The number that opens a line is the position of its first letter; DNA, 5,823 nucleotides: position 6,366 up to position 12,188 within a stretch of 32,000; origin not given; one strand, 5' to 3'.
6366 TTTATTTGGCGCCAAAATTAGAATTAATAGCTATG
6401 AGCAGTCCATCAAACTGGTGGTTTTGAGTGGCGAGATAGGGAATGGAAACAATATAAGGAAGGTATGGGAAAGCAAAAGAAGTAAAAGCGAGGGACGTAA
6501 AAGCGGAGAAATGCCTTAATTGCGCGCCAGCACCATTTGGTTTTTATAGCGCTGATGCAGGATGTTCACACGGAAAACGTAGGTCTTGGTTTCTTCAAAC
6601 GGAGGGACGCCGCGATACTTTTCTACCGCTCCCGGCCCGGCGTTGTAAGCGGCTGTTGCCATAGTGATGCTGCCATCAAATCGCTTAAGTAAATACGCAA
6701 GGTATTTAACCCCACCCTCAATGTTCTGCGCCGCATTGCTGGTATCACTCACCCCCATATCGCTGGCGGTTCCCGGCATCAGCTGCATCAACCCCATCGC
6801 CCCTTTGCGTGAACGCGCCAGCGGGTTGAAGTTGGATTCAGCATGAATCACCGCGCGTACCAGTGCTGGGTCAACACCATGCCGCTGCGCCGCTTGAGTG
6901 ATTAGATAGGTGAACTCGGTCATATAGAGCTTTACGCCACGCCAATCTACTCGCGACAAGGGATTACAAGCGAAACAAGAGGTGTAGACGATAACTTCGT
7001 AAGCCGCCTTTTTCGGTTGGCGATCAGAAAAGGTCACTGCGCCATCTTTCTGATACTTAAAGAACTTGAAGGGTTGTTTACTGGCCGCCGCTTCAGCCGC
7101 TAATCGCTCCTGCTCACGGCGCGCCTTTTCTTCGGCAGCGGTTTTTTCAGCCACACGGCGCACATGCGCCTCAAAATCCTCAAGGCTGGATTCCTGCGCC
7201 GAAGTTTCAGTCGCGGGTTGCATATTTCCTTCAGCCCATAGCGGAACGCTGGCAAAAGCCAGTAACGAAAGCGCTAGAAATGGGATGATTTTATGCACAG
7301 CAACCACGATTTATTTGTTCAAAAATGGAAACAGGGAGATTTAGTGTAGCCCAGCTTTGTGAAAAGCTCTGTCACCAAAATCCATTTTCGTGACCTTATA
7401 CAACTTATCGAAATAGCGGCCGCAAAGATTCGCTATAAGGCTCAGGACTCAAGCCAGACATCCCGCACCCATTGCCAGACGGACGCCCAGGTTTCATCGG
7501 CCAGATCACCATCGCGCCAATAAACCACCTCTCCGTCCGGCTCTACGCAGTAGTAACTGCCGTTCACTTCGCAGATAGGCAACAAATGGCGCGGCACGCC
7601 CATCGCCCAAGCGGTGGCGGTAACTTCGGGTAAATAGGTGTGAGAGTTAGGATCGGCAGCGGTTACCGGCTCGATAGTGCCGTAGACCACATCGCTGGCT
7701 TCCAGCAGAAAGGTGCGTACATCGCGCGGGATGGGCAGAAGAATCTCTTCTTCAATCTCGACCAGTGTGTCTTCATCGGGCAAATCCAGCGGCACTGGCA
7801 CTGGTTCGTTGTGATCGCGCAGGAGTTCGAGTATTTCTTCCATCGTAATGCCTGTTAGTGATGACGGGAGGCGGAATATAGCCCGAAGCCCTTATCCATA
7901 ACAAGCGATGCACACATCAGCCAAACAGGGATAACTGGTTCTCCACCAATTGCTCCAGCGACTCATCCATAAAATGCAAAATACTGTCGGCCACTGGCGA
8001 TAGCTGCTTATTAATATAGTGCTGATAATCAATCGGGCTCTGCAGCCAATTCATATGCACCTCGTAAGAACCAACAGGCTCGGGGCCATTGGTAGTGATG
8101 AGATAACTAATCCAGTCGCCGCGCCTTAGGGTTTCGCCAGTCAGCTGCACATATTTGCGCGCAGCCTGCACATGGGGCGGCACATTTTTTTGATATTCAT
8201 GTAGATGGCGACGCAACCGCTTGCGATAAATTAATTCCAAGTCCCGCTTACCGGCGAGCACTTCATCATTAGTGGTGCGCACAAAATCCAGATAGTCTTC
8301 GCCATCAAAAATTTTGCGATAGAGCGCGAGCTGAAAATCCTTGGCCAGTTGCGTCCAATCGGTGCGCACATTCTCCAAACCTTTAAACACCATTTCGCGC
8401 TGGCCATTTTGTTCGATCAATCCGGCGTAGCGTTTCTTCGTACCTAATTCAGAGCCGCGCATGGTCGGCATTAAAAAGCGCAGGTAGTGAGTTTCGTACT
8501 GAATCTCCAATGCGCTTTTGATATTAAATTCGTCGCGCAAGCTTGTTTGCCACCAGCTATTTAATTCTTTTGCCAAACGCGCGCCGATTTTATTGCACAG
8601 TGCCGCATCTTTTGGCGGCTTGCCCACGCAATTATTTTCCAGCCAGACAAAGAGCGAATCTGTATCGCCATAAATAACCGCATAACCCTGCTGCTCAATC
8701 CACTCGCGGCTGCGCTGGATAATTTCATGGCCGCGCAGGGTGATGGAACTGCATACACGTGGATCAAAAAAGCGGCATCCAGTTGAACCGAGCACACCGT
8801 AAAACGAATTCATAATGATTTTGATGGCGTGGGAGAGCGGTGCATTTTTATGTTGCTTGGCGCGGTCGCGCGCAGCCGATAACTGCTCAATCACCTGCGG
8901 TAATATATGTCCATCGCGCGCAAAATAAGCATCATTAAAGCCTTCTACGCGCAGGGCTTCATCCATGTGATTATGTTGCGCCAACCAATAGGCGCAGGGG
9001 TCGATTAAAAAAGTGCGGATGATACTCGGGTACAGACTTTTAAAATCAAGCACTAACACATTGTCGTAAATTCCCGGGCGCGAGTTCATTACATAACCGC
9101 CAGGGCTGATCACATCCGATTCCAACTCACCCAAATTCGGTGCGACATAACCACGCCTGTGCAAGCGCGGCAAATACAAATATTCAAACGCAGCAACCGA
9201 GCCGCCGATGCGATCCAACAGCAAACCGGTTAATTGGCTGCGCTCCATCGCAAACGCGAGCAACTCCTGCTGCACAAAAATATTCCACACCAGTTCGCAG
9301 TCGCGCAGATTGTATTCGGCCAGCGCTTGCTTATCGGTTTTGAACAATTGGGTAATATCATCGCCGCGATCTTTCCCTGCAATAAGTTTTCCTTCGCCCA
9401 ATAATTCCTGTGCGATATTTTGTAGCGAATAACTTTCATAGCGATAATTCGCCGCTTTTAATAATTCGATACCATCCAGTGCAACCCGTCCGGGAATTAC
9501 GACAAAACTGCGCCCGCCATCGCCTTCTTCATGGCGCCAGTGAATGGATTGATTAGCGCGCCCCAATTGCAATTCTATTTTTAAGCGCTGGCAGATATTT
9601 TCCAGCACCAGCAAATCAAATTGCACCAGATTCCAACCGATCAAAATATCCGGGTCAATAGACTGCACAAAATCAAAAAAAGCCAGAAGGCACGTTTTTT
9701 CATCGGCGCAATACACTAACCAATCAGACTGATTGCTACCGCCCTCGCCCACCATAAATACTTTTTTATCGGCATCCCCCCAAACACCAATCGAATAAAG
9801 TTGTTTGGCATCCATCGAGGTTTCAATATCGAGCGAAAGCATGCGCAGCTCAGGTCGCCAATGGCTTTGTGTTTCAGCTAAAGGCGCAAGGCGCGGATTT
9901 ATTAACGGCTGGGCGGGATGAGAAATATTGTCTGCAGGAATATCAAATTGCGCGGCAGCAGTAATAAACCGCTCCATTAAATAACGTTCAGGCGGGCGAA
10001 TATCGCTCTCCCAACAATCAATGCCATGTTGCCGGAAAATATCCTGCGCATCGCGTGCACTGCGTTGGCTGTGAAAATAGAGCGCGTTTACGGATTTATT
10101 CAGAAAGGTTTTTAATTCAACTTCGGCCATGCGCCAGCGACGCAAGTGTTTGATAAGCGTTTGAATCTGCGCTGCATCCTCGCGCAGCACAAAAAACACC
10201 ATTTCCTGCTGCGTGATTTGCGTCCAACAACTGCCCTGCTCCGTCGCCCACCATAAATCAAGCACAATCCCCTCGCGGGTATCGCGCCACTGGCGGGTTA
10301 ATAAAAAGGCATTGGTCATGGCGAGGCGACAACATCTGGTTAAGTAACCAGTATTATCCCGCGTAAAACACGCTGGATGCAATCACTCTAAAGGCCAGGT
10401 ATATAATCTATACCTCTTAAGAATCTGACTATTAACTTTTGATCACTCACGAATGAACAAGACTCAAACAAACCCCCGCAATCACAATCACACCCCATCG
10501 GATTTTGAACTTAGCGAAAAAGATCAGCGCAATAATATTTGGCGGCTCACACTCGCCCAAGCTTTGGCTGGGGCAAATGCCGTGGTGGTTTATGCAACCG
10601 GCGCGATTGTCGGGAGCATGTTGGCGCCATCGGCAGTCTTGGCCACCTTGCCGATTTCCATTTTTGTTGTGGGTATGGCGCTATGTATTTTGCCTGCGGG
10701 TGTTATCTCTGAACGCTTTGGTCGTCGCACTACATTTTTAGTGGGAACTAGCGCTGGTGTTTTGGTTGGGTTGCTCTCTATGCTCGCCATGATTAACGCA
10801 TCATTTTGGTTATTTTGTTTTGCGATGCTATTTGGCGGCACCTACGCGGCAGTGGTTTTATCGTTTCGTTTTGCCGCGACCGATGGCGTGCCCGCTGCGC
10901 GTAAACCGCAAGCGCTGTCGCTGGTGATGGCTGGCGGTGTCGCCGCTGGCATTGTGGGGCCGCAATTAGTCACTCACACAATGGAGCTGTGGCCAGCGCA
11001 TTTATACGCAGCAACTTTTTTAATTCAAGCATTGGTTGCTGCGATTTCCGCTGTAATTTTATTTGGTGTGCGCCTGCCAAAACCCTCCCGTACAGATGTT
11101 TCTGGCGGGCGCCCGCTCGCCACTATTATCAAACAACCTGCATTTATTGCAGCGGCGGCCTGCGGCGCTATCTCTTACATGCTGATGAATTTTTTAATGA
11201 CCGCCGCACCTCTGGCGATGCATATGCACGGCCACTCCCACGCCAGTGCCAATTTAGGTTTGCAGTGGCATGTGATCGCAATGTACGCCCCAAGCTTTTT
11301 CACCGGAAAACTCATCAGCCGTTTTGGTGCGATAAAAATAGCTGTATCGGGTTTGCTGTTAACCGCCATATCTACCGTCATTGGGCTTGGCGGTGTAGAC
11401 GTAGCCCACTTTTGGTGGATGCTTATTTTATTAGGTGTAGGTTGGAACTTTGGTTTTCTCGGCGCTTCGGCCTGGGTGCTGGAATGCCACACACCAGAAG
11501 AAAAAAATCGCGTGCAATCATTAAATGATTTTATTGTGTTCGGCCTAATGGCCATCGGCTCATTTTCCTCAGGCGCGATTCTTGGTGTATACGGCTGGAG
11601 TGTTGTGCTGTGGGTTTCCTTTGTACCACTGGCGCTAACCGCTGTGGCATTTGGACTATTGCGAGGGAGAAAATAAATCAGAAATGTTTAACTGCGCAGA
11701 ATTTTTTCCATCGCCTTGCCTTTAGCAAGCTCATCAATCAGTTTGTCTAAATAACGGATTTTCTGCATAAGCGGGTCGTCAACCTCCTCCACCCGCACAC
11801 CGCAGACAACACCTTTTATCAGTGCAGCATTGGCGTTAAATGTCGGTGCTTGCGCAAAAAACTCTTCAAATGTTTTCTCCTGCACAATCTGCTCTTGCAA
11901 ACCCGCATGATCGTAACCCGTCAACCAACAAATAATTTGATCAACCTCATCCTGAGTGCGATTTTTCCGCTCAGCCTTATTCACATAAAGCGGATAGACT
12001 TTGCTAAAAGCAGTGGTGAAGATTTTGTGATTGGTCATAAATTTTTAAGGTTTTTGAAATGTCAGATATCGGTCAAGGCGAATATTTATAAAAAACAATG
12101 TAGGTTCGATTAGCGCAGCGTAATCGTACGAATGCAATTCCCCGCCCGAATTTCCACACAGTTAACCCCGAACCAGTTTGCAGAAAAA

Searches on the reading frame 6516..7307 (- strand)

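Call 71: search_protein_families(library=pfam, proteins=[window:6516-7307:-], max_evalue=0.00001)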
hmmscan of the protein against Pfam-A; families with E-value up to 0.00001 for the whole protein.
window:6516-7307:- (263 aa): 1 family
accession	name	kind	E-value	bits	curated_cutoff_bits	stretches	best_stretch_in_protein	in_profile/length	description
PF01464.25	SLT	-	6.7e-30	103.5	21.3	1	135-241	2-114/117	Transglycosylase SLT domain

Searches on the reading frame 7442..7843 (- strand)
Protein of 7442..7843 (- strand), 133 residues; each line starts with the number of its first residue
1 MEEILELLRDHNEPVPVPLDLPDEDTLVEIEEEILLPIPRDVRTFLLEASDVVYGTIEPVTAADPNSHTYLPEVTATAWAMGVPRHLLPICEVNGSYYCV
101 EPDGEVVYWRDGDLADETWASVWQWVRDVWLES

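Call 72: search_protein_families(library=pfam, proteins=[window:7442-7843:-], max_evalue=0.00001)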
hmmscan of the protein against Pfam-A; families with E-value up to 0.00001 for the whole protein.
window:7442-7843:- (133 aa): 2 families
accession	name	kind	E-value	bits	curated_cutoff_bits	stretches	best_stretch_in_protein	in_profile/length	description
PF14567.11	SUKH_5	-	3.4e-44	150.5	27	1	1-131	1-142/142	SMI1-KNR4 cell-wall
PF09346.15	SMI1_KNR4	-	3.6e-11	44.2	25.4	1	23-127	3-124/125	SMI1 / KNR4 family (SUKH-1)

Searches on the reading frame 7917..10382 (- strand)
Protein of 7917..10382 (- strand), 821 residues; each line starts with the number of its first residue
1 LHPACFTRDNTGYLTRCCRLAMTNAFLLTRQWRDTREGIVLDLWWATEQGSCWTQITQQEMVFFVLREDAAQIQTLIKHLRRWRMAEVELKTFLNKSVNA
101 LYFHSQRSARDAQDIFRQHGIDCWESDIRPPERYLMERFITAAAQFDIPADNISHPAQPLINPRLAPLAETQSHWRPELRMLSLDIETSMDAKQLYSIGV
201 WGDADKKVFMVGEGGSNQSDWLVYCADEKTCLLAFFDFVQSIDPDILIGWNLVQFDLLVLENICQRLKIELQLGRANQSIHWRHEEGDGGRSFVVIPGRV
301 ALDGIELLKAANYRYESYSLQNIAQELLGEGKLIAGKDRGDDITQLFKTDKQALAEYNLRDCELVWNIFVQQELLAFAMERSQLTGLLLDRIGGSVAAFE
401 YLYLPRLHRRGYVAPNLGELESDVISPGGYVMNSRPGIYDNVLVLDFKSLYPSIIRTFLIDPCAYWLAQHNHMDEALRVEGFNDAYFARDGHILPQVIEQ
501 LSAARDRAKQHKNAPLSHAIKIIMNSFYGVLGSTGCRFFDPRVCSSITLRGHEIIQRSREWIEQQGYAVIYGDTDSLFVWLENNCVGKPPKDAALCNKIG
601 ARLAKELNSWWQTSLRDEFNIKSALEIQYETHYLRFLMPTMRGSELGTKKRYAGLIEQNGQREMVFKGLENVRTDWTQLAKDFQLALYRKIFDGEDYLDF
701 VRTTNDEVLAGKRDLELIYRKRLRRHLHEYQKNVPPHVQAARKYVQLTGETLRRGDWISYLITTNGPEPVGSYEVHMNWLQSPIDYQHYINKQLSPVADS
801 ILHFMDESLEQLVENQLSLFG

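Call 71: search_protein_families(library=pfam, proteins=[window:7917-10382:-], max_evalue=0.00001)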
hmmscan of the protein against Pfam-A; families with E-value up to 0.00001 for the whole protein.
window:7917-10382:- (821 aa): 4 families
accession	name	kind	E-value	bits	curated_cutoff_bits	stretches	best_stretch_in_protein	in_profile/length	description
PF00136.26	DNA_pol_B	-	9.6e-42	143.7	23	1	400-802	16-450/453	DNA polymerase family B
PF03104.25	DNA_pol_B_exo1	-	8e-17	61.9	23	1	122-323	2-242/242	DNA polymerase family B, exonuclease domain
PF21474.3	DNApolII_N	-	4.7e-10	39.5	25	1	26-60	2-36/36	DNA polymerase II, N-terminal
PF03175.18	DNA_pol_B_2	-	5.1e-06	26.1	25.8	0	490-529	345-384/468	DNA polymerase type B, organellar and viral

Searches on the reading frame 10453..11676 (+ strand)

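Call 6: search_protein_families(library=pfam, proteins=[window:10453-11676:+])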
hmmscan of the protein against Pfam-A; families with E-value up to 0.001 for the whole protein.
window:10453-11676:+ (407 aa): 3 families
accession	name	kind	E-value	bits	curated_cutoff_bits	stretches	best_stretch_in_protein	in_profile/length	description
PF07690.21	MFS_1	-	1.5e-26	93.6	33.4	2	34-262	3-235/347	Major Facilitator Superfamily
PF00083.30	Sugar_tr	-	1.4e-05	24.6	22.3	1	32-202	261-435/452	Sugar (and other) transporter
PF13347.12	MFS_2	-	0.00019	20.6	27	0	39-134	241-330/427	MFS/sugar transport protein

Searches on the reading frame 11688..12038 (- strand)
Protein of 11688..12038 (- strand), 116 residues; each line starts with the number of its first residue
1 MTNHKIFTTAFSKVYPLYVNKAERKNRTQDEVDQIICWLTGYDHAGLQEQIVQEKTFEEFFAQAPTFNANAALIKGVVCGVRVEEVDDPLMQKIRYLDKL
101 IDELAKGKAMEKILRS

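Call 6: search_protein_families(library=pfam, proteins=[window:11688-12038:-])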
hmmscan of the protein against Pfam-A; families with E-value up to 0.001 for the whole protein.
window:11688-12038:- (116 aa): 1 family
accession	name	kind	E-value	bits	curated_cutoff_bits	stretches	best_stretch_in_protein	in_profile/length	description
PF09966.14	DUF2200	-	1.1e-53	180.5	22.8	1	5-115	1-111/111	Uncharacterized protein conserved in bacteria (DUF2200)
